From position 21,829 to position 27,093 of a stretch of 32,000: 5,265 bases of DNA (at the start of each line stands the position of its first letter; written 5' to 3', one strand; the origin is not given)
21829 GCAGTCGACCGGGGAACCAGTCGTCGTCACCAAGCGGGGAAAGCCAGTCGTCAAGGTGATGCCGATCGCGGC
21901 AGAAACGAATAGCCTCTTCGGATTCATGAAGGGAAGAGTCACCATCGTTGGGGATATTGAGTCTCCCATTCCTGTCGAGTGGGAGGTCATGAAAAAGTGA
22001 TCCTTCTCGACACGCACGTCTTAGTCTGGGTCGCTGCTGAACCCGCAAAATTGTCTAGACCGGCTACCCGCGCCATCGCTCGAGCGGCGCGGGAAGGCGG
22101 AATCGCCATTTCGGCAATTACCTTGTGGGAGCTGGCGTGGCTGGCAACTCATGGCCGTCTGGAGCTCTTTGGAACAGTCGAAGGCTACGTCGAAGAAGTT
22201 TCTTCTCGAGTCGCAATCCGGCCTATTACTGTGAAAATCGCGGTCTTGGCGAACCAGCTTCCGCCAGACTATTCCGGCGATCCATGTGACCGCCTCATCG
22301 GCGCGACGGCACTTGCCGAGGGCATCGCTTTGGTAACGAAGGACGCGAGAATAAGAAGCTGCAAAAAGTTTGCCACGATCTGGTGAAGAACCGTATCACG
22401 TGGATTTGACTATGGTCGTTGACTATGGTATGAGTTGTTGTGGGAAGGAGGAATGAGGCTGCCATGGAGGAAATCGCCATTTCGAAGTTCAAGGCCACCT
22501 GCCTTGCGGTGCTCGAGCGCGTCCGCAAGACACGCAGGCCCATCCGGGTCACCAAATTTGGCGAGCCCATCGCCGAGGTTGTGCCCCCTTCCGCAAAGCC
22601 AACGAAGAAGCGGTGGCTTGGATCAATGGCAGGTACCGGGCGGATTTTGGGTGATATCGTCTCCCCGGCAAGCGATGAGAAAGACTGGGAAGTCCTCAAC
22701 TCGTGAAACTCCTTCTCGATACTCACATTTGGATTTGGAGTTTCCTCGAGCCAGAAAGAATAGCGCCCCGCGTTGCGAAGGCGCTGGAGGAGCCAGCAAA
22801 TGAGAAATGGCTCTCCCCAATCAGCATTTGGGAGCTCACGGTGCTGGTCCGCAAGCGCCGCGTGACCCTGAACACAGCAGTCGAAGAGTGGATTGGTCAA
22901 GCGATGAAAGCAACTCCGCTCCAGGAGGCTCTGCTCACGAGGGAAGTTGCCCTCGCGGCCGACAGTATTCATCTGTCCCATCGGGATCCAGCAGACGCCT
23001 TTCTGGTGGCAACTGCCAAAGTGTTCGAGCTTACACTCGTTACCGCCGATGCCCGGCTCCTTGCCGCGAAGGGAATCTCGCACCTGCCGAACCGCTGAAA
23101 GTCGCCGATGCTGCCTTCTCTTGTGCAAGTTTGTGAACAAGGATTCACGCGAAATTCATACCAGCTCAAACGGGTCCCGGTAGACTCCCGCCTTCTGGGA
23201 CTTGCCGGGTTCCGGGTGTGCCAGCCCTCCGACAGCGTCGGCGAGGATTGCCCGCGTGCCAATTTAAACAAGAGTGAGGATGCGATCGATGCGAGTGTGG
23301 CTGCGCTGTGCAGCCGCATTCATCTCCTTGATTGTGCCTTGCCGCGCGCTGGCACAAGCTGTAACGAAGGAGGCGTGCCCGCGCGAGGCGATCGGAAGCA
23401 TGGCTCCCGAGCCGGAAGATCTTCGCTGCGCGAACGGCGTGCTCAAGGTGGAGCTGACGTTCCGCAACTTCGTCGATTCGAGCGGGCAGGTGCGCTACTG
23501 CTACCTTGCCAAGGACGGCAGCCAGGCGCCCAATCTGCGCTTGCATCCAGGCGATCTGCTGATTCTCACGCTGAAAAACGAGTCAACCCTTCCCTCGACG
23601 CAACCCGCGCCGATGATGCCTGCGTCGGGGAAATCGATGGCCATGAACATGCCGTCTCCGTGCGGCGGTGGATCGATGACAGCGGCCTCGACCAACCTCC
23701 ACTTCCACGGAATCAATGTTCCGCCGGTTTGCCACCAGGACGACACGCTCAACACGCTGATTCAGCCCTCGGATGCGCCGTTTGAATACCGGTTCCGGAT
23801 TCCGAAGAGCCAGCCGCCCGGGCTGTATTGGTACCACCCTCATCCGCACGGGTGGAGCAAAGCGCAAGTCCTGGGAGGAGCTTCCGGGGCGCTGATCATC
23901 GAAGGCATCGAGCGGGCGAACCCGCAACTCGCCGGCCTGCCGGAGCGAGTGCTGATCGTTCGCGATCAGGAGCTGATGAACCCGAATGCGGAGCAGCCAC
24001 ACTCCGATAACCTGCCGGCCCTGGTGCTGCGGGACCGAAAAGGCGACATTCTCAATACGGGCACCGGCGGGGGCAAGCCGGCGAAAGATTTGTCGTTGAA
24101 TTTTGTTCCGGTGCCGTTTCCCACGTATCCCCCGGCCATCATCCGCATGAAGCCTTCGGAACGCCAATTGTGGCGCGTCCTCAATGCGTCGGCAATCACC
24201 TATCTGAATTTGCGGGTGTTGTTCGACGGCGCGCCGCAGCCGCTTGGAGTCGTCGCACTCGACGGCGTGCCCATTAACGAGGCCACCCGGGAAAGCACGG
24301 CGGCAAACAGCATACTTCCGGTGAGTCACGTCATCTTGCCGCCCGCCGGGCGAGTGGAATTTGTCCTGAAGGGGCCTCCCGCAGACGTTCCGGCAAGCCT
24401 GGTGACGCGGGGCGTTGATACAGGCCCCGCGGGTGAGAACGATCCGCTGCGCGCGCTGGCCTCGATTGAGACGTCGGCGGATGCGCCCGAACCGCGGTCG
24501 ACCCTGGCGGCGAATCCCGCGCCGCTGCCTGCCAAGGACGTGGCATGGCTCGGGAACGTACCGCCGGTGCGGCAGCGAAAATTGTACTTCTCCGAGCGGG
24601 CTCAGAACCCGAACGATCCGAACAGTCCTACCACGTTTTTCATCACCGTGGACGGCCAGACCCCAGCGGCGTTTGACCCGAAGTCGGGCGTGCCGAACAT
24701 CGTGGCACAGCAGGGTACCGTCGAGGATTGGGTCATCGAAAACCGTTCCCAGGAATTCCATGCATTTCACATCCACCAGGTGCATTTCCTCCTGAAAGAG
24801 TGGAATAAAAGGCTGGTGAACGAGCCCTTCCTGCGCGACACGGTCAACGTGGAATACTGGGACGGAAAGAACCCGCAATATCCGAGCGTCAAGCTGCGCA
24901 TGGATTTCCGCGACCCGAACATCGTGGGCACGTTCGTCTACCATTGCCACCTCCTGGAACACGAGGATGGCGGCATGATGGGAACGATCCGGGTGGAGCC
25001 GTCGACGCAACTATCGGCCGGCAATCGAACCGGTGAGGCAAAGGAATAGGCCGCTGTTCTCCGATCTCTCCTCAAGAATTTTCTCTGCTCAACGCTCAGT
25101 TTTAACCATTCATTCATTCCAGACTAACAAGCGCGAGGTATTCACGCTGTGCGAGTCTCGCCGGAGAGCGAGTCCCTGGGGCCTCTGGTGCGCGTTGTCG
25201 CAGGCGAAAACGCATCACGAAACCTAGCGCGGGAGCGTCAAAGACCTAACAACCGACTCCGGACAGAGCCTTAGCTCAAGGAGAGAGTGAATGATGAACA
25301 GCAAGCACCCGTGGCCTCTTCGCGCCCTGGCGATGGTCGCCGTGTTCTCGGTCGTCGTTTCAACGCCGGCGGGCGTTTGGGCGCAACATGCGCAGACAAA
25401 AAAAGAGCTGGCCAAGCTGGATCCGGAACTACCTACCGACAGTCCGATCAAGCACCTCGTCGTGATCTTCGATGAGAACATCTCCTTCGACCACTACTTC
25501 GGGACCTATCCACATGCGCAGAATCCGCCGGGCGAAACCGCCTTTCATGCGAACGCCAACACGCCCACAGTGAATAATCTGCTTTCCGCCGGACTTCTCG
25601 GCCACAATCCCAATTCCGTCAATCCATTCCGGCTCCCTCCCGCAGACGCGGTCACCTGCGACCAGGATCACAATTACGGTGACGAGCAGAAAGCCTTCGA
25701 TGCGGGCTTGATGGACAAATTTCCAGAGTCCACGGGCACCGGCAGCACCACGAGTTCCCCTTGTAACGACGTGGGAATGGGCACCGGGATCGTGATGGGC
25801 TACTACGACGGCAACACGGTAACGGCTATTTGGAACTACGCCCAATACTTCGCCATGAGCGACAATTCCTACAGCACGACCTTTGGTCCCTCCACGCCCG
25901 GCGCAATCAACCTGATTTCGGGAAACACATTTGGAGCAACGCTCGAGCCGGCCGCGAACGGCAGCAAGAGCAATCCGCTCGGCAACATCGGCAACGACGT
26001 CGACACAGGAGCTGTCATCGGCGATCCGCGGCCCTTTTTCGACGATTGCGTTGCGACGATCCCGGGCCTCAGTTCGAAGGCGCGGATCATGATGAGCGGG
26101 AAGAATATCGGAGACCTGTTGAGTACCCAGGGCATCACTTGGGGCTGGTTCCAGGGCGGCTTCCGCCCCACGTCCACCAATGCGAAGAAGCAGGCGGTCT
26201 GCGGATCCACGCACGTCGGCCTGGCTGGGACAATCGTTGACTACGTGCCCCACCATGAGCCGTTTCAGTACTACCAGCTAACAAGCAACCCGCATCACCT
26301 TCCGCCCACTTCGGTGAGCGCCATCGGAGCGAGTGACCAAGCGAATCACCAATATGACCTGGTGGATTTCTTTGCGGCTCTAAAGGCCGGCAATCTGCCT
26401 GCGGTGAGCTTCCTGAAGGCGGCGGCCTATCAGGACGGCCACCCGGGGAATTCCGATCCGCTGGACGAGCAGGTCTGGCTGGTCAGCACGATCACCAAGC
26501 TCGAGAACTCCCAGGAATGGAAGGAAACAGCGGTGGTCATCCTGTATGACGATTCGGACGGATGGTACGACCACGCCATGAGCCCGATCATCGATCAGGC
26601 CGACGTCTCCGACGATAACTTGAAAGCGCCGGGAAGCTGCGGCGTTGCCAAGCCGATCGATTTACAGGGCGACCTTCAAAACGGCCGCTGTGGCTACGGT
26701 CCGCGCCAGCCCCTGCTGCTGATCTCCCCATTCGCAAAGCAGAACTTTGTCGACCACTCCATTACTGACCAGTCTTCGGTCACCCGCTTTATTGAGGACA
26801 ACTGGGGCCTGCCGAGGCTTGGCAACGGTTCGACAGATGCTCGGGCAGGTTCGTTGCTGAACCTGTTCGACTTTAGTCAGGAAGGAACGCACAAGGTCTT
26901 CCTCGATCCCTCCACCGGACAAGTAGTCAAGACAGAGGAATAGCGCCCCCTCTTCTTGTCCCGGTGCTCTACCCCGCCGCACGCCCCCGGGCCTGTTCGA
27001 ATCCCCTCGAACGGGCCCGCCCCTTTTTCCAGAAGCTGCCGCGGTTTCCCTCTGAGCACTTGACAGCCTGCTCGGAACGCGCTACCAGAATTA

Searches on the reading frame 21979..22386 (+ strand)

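Call 56: search_protein_families(library=pfam, max_evalue=0.001, proteins=[window:21979-22386:+])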
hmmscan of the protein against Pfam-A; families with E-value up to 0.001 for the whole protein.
window:21979-22386:+ (135 aa): 1 family
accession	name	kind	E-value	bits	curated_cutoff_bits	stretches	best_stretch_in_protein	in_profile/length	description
PF01850.27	PIN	-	3e-19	70.2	23.6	1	8-127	1-116/120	PIN domain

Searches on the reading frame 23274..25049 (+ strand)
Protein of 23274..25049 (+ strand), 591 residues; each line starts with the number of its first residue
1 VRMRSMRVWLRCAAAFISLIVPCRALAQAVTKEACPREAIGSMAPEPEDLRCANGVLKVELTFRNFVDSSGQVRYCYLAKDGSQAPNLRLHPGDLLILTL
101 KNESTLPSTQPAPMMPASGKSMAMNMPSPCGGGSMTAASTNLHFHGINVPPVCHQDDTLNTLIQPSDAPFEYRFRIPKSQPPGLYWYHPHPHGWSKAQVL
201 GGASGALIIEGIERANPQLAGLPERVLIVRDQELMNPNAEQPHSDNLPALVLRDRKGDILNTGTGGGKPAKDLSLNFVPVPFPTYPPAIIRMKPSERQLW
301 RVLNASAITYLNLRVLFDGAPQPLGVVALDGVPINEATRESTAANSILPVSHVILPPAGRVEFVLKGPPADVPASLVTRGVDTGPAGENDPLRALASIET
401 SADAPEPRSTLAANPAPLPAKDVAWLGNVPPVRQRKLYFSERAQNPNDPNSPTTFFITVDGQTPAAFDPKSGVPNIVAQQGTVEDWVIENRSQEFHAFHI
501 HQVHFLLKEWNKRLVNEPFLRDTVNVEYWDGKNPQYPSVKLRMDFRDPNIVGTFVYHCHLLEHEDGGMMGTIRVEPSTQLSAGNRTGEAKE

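Call 56: search_protein_families(library=pfam, max_evalue=0.001, proteins=[window:23274-25049:+])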
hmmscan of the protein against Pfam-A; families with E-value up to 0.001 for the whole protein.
window:23274-25049:+ (591 aa): 2 families
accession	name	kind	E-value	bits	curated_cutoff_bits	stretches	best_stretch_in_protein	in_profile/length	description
PF07731.20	Cu-oxidase_2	-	8.6e-16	58.4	20.4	1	450-576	5-135/137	Multicopper oxidase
PF07732.21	Cu-oxidase_3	-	1.6e-12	48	21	1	138-211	47-116/119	Multicopper oxidase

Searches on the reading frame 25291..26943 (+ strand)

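Call 56: search_protein_families(library=pfam, max_evalue=0.001, proteins=[window:25291-26943:+])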
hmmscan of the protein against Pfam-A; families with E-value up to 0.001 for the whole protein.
window:25291-26943:+ (550 aa): 1 family
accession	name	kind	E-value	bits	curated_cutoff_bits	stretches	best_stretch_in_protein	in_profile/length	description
PF04185.19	Phosphoesterase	-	7.9e-79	265.8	23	1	53-508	1-356/356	Phosphoesterase family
